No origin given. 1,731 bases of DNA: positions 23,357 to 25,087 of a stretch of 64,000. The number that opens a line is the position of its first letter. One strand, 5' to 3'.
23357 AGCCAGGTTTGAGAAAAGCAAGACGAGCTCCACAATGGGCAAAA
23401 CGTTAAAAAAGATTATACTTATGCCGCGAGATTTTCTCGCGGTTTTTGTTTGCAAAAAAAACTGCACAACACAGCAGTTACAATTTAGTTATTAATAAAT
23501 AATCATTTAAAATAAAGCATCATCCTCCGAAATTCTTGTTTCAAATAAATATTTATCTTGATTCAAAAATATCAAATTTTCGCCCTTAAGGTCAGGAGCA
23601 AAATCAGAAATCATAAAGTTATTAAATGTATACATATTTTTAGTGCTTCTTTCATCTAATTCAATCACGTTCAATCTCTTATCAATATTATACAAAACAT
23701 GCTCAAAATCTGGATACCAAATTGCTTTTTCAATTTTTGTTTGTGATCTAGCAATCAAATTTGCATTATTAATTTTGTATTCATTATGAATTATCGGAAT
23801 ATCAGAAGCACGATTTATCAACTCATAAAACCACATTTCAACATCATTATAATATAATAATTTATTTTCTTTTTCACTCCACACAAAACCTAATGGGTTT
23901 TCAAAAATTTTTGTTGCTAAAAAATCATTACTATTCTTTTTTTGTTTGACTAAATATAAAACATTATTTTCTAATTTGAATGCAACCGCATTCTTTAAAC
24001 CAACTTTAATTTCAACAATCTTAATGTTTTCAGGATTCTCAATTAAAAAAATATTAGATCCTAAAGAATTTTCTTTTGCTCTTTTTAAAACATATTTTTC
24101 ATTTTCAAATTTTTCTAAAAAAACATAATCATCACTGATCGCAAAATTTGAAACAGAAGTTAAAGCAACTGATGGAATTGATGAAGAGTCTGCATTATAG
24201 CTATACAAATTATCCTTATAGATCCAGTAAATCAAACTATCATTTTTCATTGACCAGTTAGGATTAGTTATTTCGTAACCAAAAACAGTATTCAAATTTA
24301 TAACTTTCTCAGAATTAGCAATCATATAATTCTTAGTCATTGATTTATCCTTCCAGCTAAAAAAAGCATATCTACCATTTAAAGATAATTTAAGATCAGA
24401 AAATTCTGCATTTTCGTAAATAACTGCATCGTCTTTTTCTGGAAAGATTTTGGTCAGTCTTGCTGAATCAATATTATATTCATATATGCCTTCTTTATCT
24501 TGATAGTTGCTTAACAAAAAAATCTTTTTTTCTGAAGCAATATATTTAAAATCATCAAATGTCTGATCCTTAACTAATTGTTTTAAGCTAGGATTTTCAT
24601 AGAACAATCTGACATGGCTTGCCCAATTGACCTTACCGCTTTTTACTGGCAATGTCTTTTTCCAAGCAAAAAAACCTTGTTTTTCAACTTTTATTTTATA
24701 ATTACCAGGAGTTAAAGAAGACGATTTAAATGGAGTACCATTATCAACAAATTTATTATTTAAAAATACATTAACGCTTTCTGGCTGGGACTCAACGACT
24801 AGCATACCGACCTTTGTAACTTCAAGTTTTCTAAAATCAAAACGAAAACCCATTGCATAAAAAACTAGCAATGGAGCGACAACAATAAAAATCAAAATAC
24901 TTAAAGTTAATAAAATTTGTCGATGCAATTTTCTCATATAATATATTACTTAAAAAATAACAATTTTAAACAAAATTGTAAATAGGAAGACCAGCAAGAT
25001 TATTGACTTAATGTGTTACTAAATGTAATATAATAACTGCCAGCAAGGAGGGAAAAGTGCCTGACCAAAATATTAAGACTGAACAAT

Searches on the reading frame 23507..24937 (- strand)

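Call 18: search_protein_families(library=pfam, proteins=[window:23507-24937:-], max_evalue=0.00001)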
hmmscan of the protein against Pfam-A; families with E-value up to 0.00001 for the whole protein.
window:23507-24937:- (476 aa): 1 family
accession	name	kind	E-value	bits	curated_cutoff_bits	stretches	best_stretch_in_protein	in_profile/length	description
PF08308.17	PEGA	-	1.1e-07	32.1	20.8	1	44-106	2-63/71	PEGA domain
